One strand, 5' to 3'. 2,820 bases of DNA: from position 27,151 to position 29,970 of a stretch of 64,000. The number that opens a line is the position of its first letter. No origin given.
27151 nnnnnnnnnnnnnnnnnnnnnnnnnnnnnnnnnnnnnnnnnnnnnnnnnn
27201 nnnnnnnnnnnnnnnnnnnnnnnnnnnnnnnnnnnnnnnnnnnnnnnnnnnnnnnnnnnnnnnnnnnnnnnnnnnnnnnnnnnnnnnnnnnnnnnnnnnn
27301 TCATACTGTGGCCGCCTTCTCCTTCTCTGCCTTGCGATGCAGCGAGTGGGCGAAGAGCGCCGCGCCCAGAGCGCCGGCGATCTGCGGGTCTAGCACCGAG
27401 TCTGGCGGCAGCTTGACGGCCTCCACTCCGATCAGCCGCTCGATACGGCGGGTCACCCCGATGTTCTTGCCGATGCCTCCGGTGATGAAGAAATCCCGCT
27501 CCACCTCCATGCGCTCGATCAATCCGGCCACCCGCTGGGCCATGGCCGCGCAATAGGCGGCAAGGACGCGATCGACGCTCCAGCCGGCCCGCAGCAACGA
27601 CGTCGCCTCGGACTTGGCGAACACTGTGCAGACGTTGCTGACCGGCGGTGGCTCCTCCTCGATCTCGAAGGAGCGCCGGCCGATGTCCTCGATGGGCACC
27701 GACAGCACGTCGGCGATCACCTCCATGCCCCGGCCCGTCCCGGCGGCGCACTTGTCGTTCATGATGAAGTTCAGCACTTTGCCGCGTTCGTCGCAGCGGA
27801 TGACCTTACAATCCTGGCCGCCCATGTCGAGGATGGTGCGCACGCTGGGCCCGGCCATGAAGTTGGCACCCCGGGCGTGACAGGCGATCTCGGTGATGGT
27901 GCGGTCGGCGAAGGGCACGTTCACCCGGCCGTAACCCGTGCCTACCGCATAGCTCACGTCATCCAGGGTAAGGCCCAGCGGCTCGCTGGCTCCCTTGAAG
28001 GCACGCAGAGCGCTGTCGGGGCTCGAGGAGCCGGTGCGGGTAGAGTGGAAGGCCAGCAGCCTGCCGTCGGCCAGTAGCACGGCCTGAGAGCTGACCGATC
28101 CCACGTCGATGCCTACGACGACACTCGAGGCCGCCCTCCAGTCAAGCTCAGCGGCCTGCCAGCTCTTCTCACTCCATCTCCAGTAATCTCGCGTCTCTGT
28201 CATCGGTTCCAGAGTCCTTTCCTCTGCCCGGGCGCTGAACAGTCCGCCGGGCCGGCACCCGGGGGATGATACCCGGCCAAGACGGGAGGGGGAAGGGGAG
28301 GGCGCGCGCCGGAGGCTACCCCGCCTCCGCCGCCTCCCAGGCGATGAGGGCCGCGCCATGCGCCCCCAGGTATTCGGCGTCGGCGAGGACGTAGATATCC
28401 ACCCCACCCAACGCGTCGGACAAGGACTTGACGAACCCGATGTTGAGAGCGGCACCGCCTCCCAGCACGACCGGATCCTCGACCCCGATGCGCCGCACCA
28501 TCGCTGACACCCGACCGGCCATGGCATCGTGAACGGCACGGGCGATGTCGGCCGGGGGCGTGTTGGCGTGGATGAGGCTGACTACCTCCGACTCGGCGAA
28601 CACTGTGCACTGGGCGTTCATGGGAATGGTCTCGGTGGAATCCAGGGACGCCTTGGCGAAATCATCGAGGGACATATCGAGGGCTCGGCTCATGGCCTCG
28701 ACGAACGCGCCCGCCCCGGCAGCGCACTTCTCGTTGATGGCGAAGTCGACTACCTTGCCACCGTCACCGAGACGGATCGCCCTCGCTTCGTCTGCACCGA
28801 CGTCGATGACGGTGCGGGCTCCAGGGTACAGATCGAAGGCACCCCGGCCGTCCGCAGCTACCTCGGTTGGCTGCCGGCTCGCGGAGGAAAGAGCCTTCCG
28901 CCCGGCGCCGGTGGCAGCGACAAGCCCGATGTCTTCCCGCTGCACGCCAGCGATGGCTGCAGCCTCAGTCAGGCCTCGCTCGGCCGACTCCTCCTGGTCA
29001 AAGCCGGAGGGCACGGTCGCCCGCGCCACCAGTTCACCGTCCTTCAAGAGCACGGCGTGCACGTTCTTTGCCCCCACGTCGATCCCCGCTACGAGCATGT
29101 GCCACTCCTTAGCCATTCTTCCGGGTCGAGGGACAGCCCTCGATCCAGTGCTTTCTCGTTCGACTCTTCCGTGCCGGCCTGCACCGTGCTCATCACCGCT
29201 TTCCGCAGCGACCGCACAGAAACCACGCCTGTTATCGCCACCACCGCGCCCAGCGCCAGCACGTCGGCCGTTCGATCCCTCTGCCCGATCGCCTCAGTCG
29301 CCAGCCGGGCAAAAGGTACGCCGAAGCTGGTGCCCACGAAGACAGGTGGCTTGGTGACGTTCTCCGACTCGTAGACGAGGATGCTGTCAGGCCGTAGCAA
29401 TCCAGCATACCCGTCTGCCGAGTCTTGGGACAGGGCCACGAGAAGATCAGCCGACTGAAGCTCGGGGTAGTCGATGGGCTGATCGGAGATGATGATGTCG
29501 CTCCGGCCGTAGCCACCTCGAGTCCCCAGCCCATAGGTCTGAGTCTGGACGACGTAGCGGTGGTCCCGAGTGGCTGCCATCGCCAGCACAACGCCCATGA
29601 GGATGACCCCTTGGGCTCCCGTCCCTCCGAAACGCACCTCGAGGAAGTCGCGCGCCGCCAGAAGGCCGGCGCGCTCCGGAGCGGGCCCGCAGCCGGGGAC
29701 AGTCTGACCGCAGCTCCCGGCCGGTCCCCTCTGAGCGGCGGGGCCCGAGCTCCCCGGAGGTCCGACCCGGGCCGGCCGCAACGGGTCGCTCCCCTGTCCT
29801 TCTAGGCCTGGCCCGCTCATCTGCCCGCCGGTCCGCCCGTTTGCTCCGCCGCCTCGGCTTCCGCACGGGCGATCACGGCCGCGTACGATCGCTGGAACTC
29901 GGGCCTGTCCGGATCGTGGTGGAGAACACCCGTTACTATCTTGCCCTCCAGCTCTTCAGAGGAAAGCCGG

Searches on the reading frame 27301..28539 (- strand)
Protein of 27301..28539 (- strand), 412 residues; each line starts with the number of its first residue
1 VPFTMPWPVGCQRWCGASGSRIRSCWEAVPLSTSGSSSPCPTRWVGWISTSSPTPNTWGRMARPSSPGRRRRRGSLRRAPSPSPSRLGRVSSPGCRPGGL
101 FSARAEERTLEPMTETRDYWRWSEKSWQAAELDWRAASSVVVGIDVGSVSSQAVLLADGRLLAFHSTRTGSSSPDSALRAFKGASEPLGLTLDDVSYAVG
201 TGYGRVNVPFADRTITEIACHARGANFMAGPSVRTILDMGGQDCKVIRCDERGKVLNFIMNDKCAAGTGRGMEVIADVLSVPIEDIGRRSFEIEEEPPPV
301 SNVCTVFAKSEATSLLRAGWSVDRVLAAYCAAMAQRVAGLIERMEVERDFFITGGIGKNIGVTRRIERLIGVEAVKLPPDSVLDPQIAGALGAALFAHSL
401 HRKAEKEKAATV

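Call 86: search_protein_families(library=pfam, proteins=[window:27301-28539:-], max_evalue=0.001)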
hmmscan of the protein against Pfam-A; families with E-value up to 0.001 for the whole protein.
window:27301-28539:- (412 aa): 1 family
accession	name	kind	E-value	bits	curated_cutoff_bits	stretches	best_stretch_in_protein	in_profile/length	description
PF01869.26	BcrAD_BadFG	-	7.3e-54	183.5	31.5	1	142-397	1-271/271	BadF/BadG/BcrA/BcrD ATPase family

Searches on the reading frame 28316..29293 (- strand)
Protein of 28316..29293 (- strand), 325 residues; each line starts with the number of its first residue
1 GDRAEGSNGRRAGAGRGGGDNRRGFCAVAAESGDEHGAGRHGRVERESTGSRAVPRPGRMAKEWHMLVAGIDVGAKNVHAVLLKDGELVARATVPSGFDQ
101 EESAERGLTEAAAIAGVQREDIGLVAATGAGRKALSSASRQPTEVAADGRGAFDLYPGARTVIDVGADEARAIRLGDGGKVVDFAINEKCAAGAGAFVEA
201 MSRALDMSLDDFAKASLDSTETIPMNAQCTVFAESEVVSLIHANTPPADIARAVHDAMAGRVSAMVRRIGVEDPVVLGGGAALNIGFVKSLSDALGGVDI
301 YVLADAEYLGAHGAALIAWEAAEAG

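Call 9: search_protein_families(library=pfam, proteins=[window:28316-29293:-], max_evalue=0.00001)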
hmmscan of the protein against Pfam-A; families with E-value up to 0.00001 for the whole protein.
window:28316-29293:- (325 aa): 1 family
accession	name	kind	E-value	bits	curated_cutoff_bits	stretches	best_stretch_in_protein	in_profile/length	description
PF01869.26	BcrAD_BadFG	-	5.1e-44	151.3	31.5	1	70-318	2-271/271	BadF/BadG/BcrA/BcrD ATPase family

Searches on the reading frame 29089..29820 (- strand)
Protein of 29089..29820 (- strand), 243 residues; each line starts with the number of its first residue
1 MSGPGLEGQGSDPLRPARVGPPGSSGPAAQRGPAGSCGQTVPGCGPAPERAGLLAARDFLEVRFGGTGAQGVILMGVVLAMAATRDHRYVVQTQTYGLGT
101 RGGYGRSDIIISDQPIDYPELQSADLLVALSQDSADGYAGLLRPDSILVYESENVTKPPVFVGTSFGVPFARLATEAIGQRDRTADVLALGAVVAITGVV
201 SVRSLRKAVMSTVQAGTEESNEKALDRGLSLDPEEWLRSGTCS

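Call 86: search_protein_families(library=pfam, proteins=[window:29089-29820:-], max_evalue=0.001)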
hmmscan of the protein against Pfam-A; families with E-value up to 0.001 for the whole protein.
window:29089-29820:- (243 aa): 1 family
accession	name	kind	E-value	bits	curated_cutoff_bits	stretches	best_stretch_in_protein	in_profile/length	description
PF01558.24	POR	-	1.5e-28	100.5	27.4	1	68-229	1-172/173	Pyruvate ferredoxin/flavodoxin oxidoreductase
